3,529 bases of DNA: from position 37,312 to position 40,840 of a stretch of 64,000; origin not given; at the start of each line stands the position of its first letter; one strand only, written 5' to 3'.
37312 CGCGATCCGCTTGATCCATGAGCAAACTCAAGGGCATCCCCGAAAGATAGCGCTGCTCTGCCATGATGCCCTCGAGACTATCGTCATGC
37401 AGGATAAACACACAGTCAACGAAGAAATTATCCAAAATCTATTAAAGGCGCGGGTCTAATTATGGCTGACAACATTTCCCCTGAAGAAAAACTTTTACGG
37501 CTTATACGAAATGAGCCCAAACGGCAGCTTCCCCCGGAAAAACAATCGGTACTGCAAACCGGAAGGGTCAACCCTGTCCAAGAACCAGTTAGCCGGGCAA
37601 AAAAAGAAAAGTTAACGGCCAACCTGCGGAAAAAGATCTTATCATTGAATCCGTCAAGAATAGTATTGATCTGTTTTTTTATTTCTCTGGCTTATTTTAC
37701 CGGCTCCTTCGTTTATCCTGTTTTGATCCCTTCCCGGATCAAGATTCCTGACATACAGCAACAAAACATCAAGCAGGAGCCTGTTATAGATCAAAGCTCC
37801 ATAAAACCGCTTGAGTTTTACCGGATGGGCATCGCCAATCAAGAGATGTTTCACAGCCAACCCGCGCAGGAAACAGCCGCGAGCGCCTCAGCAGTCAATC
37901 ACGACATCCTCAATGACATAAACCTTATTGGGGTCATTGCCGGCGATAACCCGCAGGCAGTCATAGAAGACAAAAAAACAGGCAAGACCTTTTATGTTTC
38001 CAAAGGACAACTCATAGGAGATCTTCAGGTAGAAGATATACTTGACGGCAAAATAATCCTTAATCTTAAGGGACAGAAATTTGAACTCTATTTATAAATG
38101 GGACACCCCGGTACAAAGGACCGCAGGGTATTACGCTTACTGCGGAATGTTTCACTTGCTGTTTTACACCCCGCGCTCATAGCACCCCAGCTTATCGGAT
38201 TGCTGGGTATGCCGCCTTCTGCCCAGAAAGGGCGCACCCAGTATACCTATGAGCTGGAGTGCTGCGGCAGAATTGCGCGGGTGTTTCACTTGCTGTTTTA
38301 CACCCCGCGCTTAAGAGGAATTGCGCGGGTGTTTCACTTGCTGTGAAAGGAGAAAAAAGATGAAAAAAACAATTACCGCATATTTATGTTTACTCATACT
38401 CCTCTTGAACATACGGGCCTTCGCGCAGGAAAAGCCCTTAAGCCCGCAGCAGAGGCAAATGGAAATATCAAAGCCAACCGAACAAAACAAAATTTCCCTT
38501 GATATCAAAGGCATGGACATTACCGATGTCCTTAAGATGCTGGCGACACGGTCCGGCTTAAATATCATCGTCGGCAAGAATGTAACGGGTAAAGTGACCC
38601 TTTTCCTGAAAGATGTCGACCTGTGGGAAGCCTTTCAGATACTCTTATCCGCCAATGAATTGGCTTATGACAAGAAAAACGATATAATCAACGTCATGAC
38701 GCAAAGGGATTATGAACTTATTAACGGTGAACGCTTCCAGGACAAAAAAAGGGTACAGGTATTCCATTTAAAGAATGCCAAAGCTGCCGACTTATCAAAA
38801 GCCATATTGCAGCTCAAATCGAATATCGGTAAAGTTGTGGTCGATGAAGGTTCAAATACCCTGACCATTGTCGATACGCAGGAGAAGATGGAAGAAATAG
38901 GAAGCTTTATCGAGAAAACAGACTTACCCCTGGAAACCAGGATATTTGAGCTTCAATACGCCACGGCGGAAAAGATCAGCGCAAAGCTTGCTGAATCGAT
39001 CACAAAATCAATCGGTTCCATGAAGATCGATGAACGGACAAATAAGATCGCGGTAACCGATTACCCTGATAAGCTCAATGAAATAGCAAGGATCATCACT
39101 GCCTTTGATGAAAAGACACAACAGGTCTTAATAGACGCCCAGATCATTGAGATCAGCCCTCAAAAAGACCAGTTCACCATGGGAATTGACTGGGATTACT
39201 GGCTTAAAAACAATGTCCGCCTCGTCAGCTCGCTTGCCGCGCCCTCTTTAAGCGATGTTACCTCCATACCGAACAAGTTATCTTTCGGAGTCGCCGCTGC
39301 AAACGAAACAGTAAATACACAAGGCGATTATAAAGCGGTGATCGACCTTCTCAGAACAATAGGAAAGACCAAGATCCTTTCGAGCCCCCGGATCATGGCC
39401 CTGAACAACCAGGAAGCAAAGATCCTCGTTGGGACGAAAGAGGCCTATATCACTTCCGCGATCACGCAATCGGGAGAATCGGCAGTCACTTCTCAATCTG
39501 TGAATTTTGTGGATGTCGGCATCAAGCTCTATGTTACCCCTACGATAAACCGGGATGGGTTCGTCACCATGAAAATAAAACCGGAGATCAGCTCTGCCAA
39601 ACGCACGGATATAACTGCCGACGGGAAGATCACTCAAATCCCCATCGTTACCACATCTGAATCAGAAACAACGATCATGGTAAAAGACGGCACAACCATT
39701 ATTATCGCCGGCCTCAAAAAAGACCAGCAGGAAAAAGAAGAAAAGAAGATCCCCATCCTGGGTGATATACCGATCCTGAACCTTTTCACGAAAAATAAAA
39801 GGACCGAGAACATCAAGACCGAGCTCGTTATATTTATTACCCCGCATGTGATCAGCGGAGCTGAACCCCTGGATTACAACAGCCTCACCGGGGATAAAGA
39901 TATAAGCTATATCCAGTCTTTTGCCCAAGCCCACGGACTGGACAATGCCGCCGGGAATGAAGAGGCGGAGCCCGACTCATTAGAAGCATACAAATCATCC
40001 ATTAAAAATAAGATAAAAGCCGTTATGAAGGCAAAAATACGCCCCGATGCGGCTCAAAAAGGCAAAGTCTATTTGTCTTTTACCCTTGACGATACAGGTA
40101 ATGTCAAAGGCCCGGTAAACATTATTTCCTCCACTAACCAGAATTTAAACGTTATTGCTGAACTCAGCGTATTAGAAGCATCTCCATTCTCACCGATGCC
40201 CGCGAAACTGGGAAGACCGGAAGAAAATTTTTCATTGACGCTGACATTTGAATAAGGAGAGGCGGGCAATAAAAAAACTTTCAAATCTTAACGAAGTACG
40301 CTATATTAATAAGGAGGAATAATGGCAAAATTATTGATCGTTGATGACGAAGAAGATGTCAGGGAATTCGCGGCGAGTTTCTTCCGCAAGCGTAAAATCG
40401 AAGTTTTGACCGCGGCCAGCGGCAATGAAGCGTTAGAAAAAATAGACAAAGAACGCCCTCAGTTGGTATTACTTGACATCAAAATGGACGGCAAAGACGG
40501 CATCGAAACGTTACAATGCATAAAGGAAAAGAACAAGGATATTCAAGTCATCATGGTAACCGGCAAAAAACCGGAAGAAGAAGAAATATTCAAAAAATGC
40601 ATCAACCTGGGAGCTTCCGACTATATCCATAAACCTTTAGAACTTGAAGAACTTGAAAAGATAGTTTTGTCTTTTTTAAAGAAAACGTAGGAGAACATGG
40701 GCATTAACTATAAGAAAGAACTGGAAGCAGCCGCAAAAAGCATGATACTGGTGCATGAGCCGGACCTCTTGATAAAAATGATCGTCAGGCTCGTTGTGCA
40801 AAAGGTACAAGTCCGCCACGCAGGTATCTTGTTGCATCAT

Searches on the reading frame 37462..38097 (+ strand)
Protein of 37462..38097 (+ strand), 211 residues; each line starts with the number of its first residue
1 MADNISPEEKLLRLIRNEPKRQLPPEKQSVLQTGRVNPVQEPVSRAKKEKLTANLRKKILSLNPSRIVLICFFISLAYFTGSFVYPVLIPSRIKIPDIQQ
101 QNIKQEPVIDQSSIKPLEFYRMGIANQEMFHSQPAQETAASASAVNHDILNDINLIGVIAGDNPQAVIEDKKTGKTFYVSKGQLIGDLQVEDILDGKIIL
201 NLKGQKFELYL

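Call 19: search_protein_families(library=pfam, proteins=[window:37462-38097:+], max_evalue=0.001)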
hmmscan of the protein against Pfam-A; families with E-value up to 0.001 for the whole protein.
window:37462-38097:+ (211 aa): 1 family
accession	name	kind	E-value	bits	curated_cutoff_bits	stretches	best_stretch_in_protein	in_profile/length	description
PF11356.14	T2SSC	-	0.00074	19.8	27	0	74-211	5-141/141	Type II secretion system protein C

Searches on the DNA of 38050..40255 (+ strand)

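Call 32: search_rna_families(source=window, start=38050, end=38400, threshold=evalue, max_evalue=5)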
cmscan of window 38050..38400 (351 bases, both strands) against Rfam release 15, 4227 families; matches with E-value up to 5: 4.
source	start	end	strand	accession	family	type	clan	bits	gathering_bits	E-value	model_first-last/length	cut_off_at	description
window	38182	38262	+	RF03316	mir-1263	Gene; miRNA;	-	23.1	95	0.048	1-84/84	no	mir-1263 microRNA precursor family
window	38182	38262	-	RF03316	mir-1263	Gene; miRNA;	-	22.9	95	0.052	1-84/84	no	mir-1263 microRNA precursor family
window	38263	38362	+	RF01054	preQ1-II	Cis-reg; riboswitch;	-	17.5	47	2.4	1-99/99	no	PreQ1-II (pre queuosine) riboswitch aptamer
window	38304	38365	+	RF02523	ROSE_3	Cis-reg; thermoregulator;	-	15.5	43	0.89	1-69/69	no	Repression of heat shock gene expression (ROSE) element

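Call 40: search_with_rna_model(model_id=R1, sources=[L030, L031, L032], max_evalue=0.1)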
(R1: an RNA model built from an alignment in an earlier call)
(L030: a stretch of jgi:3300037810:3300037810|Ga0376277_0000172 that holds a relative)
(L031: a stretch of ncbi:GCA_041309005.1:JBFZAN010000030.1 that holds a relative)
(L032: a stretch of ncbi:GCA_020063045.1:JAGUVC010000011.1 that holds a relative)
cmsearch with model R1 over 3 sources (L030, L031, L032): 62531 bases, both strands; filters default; matches with E-value up to 0.1: 3.
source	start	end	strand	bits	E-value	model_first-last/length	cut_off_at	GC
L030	18455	18509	+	52.9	2.3e-12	1-55/55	no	0.6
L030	9901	9952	+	43.1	9.7e-10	1-55/55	no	0.58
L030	9850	9899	-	29.4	5e-06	1-55/55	no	0.58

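Call 70: search_with_rna_model(model_id=R1, sources=[L087, L088], max_evalue=1, filters=off)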
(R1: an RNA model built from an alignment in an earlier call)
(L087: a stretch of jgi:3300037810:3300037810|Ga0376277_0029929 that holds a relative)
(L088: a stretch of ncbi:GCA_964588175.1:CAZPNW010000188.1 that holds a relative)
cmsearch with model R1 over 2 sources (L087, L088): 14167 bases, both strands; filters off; matches with E-value up to 1: 8.
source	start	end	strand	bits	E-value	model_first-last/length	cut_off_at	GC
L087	2115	2170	+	67.9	4.8e-17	1-55/55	no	0.5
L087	2053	2104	+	27.2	4.4e-06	1-55/55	no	0.62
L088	2925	2958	+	15.9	0.0049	1-55/55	no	0.56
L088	1183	1226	+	11.6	0.069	1-55/55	no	0.39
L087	2040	2083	-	9.9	0.2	1-55/55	no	0.64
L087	2040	2052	+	8.9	0.38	36-48/55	no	0.77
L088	5392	5430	-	8.5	0.49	1-55/55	no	0.54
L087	2104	2151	-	8.4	0.53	1-55/55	no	0.52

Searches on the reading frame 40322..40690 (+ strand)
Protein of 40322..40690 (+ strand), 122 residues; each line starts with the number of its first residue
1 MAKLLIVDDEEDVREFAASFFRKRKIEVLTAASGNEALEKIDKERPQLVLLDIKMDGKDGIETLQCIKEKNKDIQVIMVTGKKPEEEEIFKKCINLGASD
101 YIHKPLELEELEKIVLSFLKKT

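Call 19: search_protein_families(library=pfam, proteins=[window:40322-40690:+], max_evalue=0.001)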
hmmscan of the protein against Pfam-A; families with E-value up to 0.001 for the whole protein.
window:40322-40690:+ (122 aa): 1 family
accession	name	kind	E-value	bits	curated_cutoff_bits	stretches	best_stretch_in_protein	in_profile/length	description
PF00072.30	Response_reg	-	1.2e-29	103.1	30.2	1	5-115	2-110/111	Response regulator receiver domain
